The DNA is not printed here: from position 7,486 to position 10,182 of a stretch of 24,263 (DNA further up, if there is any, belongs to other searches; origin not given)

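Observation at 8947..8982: GRE catalytic-Cys loop reads GCVYLE rather than the GC[VS]E of eliminase-type GREs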

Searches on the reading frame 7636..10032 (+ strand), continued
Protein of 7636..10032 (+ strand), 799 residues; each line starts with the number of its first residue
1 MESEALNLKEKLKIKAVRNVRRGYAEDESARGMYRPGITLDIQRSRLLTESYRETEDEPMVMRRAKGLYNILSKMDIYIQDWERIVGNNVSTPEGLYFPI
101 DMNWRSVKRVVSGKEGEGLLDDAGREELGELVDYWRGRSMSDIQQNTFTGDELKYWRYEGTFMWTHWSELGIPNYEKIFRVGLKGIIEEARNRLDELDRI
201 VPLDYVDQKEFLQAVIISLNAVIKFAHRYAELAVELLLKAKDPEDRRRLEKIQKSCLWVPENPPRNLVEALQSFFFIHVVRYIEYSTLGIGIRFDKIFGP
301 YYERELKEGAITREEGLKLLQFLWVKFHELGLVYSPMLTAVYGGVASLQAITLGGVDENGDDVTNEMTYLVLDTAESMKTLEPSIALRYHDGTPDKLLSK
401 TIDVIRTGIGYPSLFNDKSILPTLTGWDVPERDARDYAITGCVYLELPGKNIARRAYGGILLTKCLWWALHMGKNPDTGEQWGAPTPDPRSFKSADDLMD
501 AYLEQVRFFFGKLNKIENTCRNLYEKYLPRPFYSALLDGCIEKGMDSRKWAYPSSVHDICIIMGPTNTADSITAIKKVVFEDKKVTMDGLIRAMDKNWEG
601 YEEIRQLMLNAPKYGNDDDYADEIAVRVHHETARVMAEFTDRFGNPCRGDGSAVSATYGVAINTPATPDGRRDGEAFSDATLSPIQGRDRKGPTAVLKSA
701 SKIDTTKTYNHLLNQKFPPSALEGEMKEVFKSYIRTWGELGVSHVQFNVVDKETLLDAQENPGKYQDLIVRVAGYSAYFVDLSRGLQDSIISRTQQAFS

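Call 12: find_encoding_contigs(protein=P0003, flank=10000, max_places=2)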
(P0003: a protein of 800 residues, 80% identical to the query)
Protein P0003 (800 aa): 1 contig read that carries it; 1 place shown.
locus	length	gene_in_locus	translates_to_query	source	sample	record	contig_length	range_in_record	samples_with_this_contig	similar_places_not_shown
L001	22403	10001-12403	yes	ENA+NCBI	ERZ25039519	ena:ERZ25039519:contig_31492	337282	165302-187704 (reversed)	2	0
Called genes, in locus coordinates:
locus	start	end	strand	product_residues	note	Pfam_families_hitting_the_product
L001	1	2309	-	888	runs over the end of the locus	PF00370:FGGY_N, PF02782:FGGY_C, PF00389:2-Hacid_dh, PF02826:2-Hacid_dh_C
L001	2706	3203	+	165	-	PF22381:Staph_reg_Sar_Rot, PF01047:MarR, PF12802:MarR_2, PF13412:HTH_24, PF13463:HTH_27 (weak)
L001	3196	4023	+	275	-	PF04909:Amidohydro_2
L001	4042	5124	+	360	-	PF12797:Fer4_2 (faint), PF13237:Fer4_10, PF14697:Fer4_21, PF12838:Fer4_7 (weak), PF13187:Fer4_9 (weak), PF25160:LdpA_Fe-S-bd (weak), PF00037:Fer4, PF12837:Fer4_6 (weak)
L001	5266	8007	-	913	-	PF13646:HEAT_2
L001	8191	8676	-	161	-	PF00583:Acetyltransf_1, PF13673:Acetyltransf_10, PF13508:Acetyltransf_7 (weak)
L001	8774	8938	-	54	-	-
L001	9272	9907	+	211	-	PF00440:TetR_N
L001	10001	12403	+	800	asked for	PF02901:PFL-like, PF01228:Gly_radical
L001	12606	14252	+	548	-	PF00501:AMP-binding, PF13193:AMP-binding_C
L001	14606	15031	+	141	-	PF12802:MarR_2, PF01047:MarR, PF01978:TrmB (weak), PF13412:HTH_24 (weak), PF13463:HTH_27, PF22381:Staph_reg_Sar_Rot, PF09339:HTH_IclR (weak)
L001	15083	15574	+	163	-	PF00881:Nitroreductase, PF14512:TM1586_NiRdase (weak), PF00881:Nitroreductase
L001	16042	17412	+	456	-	PF02321:OEP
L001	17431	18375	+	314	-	PF25954:Beta-barrel_RND_2, PF25967:RND-MFP_C (weak), PF25975:CzcB_C (weak), PF25989:YknX_C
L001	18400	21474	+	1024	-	PF00873:ACR_tran, PF02355:SecD_SecF_C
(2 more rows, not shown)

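Call 13: find_related_loci(query=window:7636-10032:+, collection=genome_contigs, flank=10000)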
Query window:7636-10032:+ (799 aa) in genome_contigs; peptide patterns used: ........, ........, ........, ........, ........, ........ (x = any residue, [..] = any of these).
46 stretches matched a pattern; 22 encode a relative of the query (tblastn E <= 1e-3); 22 distinct loci.
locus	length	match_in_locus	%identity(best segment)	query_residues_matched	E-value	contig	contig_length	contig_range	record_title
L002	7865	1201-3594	93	1-798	0e+0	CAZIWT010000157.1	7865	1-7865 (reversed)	MAG TPA_asm: uncultured Thermodesulfobacteriota bacterium isolate binchicken_co334_237 genome assembly, contig: NODE_176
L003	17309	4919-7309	79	1-798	0e+0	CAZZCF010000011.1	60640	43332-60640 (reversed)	MAG TPA_asm: uncultured Leptospirales bacterium isolate binchicken_co334_180 genome assembly, contig: NODE_698_length_60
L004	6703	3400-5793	72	1-798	0e+0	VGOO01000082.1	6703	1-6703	MAG: Chloroflexi bacterium isolate M_DeepCast_400m_m2_044 M_DeepCast_400m_m2_044_Ga0194112_10024410, whole genome shotgu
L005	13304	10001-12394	72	1-798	0e+0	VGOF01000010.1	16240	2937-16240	MAG: Chloroflexi bacterium isolate K_DeepCast_250m_m2_195 K_DeepCast_250m_m2_195_Ga0194125_10007111, whole genome shotgu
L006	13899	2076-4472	71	1-799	0e+0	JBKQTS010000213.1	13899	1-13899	MAG: Syntrophobacteraceae bacterium isolate MHr2D2E2F__bin_75 MHr2D2E2F_000000218940, whole genome shotgun sequence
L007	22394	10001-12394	67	1-798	0e+0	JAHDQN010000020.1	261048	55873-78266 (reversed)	MAG: Deltaproteobacteria bacterium isolate SM3-B3m k141_11754, whole genome shotgun sequence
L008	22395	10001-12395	72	1-798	0e+0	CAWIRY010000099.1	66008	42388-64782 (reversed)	MAG: uncultured delta proteobacterium isolate MFD03323.bin.1.124 genome assembly, contig: contig_35959, whole genome sho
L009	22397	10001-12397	80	1-799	0e+0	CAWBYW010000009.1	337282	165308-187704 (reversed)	MAG: uncultured delta proteobacterium isolate MFD04492.bin.2.9 genome assembly, contig: contig_31492, whole genome shotg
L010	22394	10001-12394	72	1-798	0e+0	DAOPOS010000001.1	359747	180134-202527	MAG TPA_asm: Syntrophales bacterium isolate AMR_MDS_1568 NODE_17_length_359747_cov_12.404691, whole genome shotgun seque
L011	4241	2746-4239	76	8-505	0e+0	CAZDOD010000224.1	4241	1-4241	MAG TPA_asm: uncultured Thermodesulfobacteriota bacterium isolate binchicken_co129_644 genome assembly, contig: NODE_779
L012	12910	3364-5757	74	1-798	0e+0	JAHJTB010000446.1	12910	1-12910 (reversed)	MAG: Proteobacteria bacterium isolate OS_PC_MetaG.mb.36 OS_PC_MetaG.mb.36_k141_666421, whole genome shotgun sequence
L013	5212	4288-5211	71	1-307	6e-149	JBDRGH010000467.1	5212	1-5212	MAG: Pseudomonadota bacterium isolate MEGAHIT-group-1.416 k141_10425555, whole genome shotgun sequence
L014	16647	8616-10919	32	35-794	2e-115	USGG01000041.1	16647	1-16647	uncultured Megasphaera sp. isolate UMGS1693 genome assembly, contig: NODE_2614_length_16647_cov_4.711487, whole genome s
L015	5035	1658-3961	31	35-794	3e-111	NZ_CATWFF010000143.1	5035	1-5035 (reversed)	MAG: uncultured Megasphaera sp. isolate ERR10960842_bin.1_MetaWRAP_v1.3_MAG ERZ18534435.3512, whole genome shotgun seque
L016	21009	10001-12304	31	35-794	4e-110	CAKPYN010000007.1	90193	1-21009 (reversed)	MAG: uncultured Megasphaera sp. isolate REFINED_METABAT215_TOP10_CONTIGS_1500_ASSEMBLY_K77_MERGED__Hadza_MoBio_hadza-E-H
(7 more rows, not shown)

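Call 18: search_protein_families(library=ncbifam, proteins=[window:7636-10032:+, L010:12398-13297:+, L010:13338-15011:+, L005:9225-9857:-], max_evalue=0.00001)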
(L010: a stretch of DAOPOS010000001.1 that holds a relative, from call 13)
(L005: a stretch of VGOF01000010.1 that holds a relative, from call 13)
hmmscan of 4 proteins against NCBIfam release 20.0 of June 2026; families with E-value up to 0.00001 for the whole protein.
window:7636-10032:+ (799 aa): 12 families
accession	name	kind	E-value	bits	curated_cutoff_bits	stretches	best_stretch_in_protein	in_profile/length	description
TIGR01774.1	PFL2-3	subfamily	3.8e-161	538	678.2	1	39-796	19-784/786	formate C-acetyltransferase/glycerol dehydratase family glycyl radical enzyme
NF048011.1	SfplDhtHpsGDes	equivalog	2.6e-160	535.4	1000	1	39-796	39-819/821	(2S)-3-sulfopropanediol dehydratase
NF043068.1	glycl_HYPD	equivalog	2.9e-142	475.4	1100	1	39-798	17-784/784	trans-4-hydroxy-L-proline dehydratase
NF048009.1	SfplDhtHpfGKleb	equivalog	3.4e-130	435.6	1000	1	39-798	41-824/824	(2S)-3-sulfopropanediol dehydratase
TIGR04394.1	choline_CutC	equivalog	1.6e-128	430.4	1050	1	39-794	18-784/789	choline trimethylamine-lyase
NF007437.0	PRK09983.1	equivalog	6.1e-115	385.1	1109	1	40-796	19-763/765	formate C-acetyltransferase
NF033718.1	indole_decarb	equivalog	9.1e-110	368.2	1100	2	128-601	165-646/868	indoleacetate decarboxylase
NF033715.1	glycyl_HPDL_Lrg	equivalog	3.2e-86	290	1150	2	206-598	266-678/901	4-hydroxyphenylacetate decarboxylase large subunit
TIGR01255.1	pyr_form_ly_1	equivalog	4.9e-29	101.3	994.2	1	263-795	232-740/744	formate C-acetyltransferase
NF038360.1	rad_fix_GrcA3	exception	2.4e-15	56.4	158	1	735-794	14-73/78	autonomous glycyl radical cofactor GrcA3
NF008341.1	PRK11127.1-1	equivalog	3.7e-14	52.5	145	1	738-795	19-76/80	autonomous glycyl radical cofactor GrcA2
TIGR04365.1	spare_glycyl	equivalog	1.1e-08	35.4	170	1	741-794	68-121/126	autonomous glycyl radical cofactor GrcA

L010:12398-13297:+ (300 aa): 20 families
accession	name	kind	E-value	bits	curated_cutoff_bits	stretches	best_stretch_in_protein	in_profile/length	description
TIGR02494.1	PFLE_PFLC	subfamily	3.7e-105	351.4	174.35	1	6-292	1-292/293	glycyl-radical enzyme activating protein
NF043069.1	T4HPD_activ_SAM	equivalog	5.3e-94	314.9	425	1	4-294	2-293/299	trans-4-hydroxy-L-proline dehydratase activase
NF048010.1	SfplDhtActHpsHDes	equivalog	5.2e-91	304.5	430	1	3-287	5-296/298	(2S)-3-sulfopropanediol dehydratase activating enzyme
TIGR04395.1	cutC_activ_rSAM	equivalog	2.1e-90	303.2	360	1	4-296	5-304/309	choline TMA-lyase-activating enzyme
NF033719.1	ind_deCO2_activ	equivalog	4.5e-86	288.9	425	1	4-295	1-299/302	indoleacetate decarboxylase activase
NF033717.2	HPDL_rSAM_activ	equivalog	7e-84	281.7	420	1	3-296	3-303/311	4-hydroxyphenylacetate decarboxylase activase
TIGR04003.1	rSAM_BssD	equivalog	5.5e-76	255.7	496.45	1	6-273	3-280/314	[benzylsuccinate synthase]-activating enzyme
NF048008.1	SfplDhtActHpfHKleb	equivalog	8.2e-70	235.5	500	1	5-284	1-287/308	(2S)-3-sulfopropanediol dehydratase activating enzyme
NF007483.0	PRK10076.1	equivalog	9.1e-66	222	326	2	81-297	72-289/292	[formate-C-acetyltransferase]-activating enzyme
TIGR02493.1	PFLA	equivalog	1.4e-55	188.3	231.75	2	98-289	36-232/235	pyruvate formate-lyase-activating protein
TIGR04041.1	activase_YjjW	hypoth_equivalog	2.5e-46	158.3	250.2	1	5-264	3-248/276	YjjW family glycine radical enzyme activase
NF008356.0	PRK11145.1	equivalog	5.1e-44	150.4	375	1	87-293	33-241/246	pyruvate formate lyase 1-activating protein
TIGR02495.1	NrdG2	equivalog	6.5e-16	58.2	131.15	2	8-45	4-42/193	anaerobic ribonucleoside-triphosphate reductase activating protein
TIGR02491.1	NrdG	equivalog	1e-10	41.7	126.1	1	6-43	2-39/154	anaerobic ribonucleoside-triphosphate reductase activating protein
TIGR02700.1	flavo_MJ0208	hypoth_equivalog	8.5e-07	28.5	251.35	1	48-101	143-195/234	dihydromethanopterin reductase (acceptor)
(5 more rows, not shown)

L010:13338-15011:+ (558 aa): 107 families (the best 25 are shown)
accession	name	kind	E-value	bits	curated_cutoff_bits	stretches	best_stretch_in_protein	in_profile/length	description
NF004837.0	PRK06187.1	subfamily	6.5e-136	453.7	476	1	35-554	12-524/531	long-chain-fatty-acid--CoA ligase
NF006181.0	PRK08314.1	subfamily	2.8e-134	448.4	705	1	28-556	21-558/563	long-chain-fatty-acid--CoA ligase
NF005220.0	PRK06710.1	equivalog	1.3e-125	419.7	1116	1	32-553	25-554/563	long-chain-fatty-acid--CoA ligase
NF004822.0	PRK06178.1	equivalog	4.1e-121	405.3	782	1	23-550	29-565/571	acyl-CoA synthetase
NF006182.0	PRK08316.1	subfamily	3.2e-120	402.1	663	1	35-552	15-517/523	fatty acyl-CoA synthetase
NF005463.0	PRK07059.1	subfamily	8.5e-112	374.4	869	1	31-552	23-556/557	long-chain-fatty-acid--CoA ligase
NF004114.0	PRK05605.1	equivalog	2.9e-111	372.6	766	1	12-551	16-568/575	long-chain-fatty-acid--CoA ligase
NF005307.0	PRK06839.1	equivalog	9.5e-107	357.7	748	1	39-551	10-492/496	o-succinylbenzoate--CoA ligase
NF006523.0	PRK08974.1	equivalog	1.6e-105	353.4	884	1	35-554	27-555/561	long-chain-fatty-acid--CoA ligase FadD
NF004229.0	PRK05677.1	subfamily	2.4e-105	353.2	879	1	35-554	28-557/563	long-chain-fatty-acid--CoA ligase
NF005702.0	PRK07514.1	subfamily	3.2e-105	352.4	558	1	34-553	6-501/506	malonyl-CoA synthase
NF005801.1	PRK07656.1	equivalog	3.1e-100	336.2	657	1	35-549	5-500/500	FadD3 family acyl-CoA ligase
NF009139.0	PRK12492.1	equivalog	3.2e-98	329.6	1018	1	35-550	28-560/562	long-chain-fatty-acid--CoA ligase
NF006442.0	PRK08751.1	equivalog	2.1e-96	323.5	1023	1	47-552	41-558/560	long-chain fatty acid--CoA ligase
NF009233.0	PRK12583.1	subfamily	1.2e-92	311.2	832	1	40-552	27-550/558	fatty acid CoA ligase family protein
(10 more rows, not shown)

L005:9225-9857:- (210 aa): 12 families
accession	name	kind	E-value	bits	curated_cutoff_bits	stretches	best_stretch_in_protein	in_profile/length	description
NF050111.1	TransRegSACE7040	equivalog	1.9e-10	41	250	1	18-191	2-177/186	SACE_7040 family transcriptional regulator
NF053878.1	FATransRegFadRBac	equivalog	1.9e-10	40.8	200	1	21-151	7-136/190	fatty acid metabolism transcriptional regulator FadR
TIGR03384.1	betaine_BetI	equivalog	8.8e-10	38.6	201.3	1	14-134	5-125/189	choline-binding transcriptional repressor BetI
NF053731.1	TransRegFasRMycb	equivalog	2.8e-08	33.8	330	1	14-151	8-145/199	HTH-type transcriptional activator FasR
NF033703.1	transcr_KstR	equivalog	2.8e-08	33.6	280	1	14-151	5-140/185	cholesterol catabolism transcriptional regulator KstR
NF011572.0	PRK14996.1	equivalog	4.2e-08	33.3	144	1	14-82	5-73/192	TetR family transcriptional regulator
NF051852.1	efflux_TF_MtrR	exception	5.5e-07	29.6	280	1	9-110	2-105/205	multidrug efflux system transcriptional repressor MtrR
NF001978.0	PRK00767.1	equivalog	7.1e-07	29.2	118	1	15-94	7-88/197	transcriptional regulator BetI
TIGR03968.1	mycofact_TetR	equivalog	8e-07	28.8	224.9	1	19-120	11-112/190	mycofactocin system transcriptional regulator MftR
NF053516.1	TranRepPrsAVib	equivalog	1.4e-06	28.2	300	1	15-72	4-60/208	TetR family transcriptional repressor PsrA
NF008402.0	PRK11202.1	equivalog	2.4e-06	27.4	151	1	11-64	7-59/211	HTH-type transcriptional repressor FabR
NF007949.0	PRK10668.1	equivalog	3.3e-06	26.7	271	1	8-96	2-92/216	multidrug efflux transporter transcriptional repressor AcrR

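Call 19: search_dna_similar(query=window:7636-10032:+, collection=plasmids, mode=protein, max_rows=60, rows=spread)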
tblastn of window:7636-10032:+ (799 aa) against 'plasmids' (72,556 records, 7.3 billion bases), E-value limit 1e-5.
Records with a match: 162; places in all: 217; records where one place covers at least 80% of the query: 57.
Best place of each record, by identity: <60% 162.
By first word of the organism name: Ligilactobacillus 33; Azospirillum 20; Escherichia 16; Enterococcus 10; Clostridium 9; Klebsiella 7; Ralstonia 6; Salmonella 5; Citrobacter 3; Moraxella 3; and 38 more.
By predicted mobility (MOB-suite, as given by PLSDB): non-mobilizable 119; mobilizable 35; conjugative 8.
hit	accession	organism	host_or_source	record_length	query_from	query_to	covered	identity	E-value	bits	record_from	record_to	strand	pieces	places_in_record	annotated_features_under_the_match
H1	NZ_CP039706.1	Clostridium butyricum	Homo sapiens,isolation from The first ...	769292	14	796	98%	33.4%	1e-123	417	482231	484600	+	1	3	glycyl radical protein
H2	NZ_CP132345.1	Clostridium butyricum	Homo sapiens,Faeces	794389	40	798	95%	34.4%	1e-110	379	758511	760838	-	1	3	glycyl radical protein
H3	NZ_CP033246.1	Clostridium butyricum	Homo sapiens,stool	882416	40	798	95%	34.4%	1e-110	379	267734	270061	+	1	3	glycyl radical protein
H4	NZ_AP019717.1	Clostridium butyricum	-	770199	40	798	95%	34.3%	7e-110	377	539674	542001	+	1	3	glycyl radical protein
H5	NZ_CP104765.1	Enterococcus raffinosus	Homo sapiens,urine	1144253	40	798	95%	33.7%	1e-104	362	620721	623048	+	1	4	record has no annotation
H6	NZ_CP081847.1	Enterococcus raffinosus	Homo sapiens,feces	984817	40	798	95%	33.7%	1e-104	362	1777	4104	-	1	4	glycyl radical protein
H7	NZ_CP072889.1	Enterococcus raffinosus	stream/river surface water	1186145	40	798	95%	33.5%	5e-104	360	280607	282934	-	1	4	record has no annotation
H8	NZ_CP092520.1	Cetobacterium somerae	Danio rerio,tissue sample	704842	42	799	95%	32.7%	5e-99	345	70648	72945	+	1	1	hypD: trans-4-hydroxy-L-proline dehydratase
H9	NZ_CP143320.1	Cetobacterium somerae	intestine of Yellow Catfish,pure culture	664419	42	799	95%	32.4%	5e-99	345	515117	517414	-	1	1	hypD: trans-4-hydroxy-L-proline dehydratase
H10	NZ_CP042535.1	Citrobacter freundii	Whole organism,Shower 3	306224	39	798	95%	31.9%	3e-108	372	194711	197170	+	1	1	glycyl radical protein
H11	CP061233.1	Escherichia coli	Sheep,cell culture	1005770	40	794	94%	32.1%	3e-94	331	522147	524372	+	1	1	formate C-acetyltransferase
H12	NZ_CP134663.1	Escherichia coli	Larus michahellis,bacteria,cloaca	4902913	40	794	94%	31.9%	9e-95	332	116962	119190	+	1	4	none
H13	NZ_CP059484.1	Enterobacter kobei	Homo sapiens,rectal swab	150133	39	798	95%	31.3%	3e-106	366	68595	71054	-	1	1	glycyl radical protein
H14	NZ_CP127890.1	Acinetobacter towneri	cell culture,Influent wastewater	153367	42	797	95%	31.4%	4e-90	318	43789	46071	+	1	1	pyruvate formate lyase family protein | glycyl-radical enzyme activating protein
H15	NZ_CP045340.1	Vibrio sp. THAF190c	pure culture,Surface of a polyethylene ...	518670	40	794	94%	31.3%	1e-93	329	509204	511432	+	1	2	formate C-acetyltransferase | [formate-C-acetyltransferase]-activating enzyme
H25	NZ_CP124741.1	Escherichia coli O157:H7 str. EDL933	Homo sapiens,feces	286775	263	794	67%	26.9%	2e-27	127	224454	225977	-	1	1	pflB: formate C-acetyltransferase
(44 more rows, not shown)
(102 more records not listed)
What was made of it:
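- On Pyruvate/2-ketobutyrate formate-lyases: Identity to E. coli PflB is about 27% (call 19).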

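Call 45: search_protein_representatives(protein=window:7636-10032:+)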
Query: 799 residues. Proteins with E-value up to 0.001 (for the whole library): 8491; up to 1e-10: 4574; up to 1e-30: 2022. The best 150 are listed.
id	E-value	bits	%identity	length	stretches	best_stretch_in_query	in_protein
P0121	0.0e+00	1253.1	68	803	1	7-798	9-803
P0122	4.4e-216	736.1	44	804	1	12-796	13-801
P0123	7.3e-215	732.0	45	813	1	6-797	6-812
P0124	3.1e-200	683.6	45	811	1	17-798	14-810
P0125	5.5e-194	663.0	44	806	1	29-798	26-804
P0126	3.5e-192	657.0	44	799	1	32-798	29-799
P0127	1.4e-187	641.8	44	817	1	37-798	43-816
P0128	1.3e-184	632.0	43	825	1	16-798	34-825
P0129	8.6e-181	619.3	42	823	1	31-797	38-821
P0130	2.9e-180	617.6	41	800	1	10-798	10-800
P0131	2.6e-175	601.2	46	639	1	171-797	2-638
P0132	1.8e-170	585.2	43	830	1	32-798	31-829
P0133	1.4e-167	575.7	41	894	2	459-797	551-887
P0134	9.9e-165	566.2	39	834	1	40-797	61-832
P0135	2.0e-158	545.4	42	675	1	120-797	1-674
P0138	2.9e-152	525.0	39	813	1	33-795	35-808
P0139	1.0e-151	523.2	38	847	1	33-798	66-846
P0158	2.6e-136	472.2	36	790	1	34-797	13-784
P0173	2.2e-128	446.0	36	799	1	39-796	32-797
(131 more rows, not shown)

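Call 51: predict_structure(alignment_id=A1)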
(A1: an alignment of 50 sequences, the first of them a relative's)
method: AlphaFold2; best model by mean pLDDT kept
length: 799 residues; sequences in the alignment: 50
mean_pLDDT: 86.0   pTM: 0.88
mean pLDDT of the five models: 86.0, 85.4, 83.9, 83.3, 79.2
residues with pLDDT >= 90: 422; 70-90: 293; 50-70: 60; < 50: 24
segments of 3 or more residues with pLDDT < 50: 1-3, 20-25, 332-345
pLDDT, mean of each block of 10 residues (from residue 1): 57 62 47 71 92 91 92 95 91 81 79 77 92 90 83 80 70 90 97 95 92 96 98 96 94 98 98 94 74 91 96 94 85 46 55 90 94 88 86 94 82 90 90 89 83 77 94 92 95 97 97 88 73 85 86 83 89 98 97 96 96 93 95 95 86 63 86 79 69 90 87 87 93 95 89 91 83 73 76 82
secondary structure, 60 per line:
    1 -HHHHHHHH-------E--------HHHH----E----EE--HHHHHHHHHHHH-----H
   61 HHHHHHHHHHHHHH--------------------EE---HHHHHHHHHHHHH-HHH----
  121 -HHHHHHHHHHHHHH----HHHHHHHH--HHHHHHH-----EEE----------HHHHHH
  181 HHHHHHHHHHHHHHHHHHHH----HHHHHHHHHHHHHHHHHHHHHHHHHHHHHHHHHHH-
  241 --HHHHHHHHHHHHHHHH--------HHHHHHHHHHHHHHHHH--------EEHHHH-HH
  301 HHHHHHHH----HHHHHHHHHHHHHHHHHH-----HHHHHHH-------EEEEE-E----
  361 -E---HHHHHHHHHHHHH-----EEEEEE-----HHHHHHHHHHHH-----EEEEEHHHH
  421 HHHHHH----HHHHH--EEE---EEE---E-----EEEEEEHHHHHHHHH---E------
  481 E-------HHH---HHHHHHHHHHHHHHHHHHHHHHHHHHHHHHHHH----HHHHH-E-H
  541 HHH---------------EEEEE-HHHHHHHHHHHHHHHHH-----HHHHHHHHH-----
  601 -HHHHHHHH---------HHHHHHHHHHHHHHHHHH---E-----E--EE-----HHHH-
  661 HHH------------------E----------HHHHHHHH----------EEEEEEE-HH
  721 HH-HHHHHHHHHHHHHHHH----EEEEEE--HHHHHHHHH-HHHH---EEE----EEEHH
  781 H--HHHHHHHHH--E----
elements in order (helices of 4 or more, strands of 3 or more residues): H2-9 H26-29 H43-54 H60-74 H100-112 H122-135 H140-147 H150-156 E162-164 H175-200 H205-239 H243-258 H267-283 H294-297 H299-308 H313-330 H336-342 E350-354 H366-378 E384-389 H395-406 E412-416 H417-426 H431-435 E438-440 E444-446 E456-461 H462-470 H495-527 H532-536 H540-543 E559-563 H565-581 H587-595 H602-609 H619-636 H656-659 H693-700 E711-717 H719-722 H724-739 E744-749 H752-760 H762-765 E769-771 E776-778 H784-792
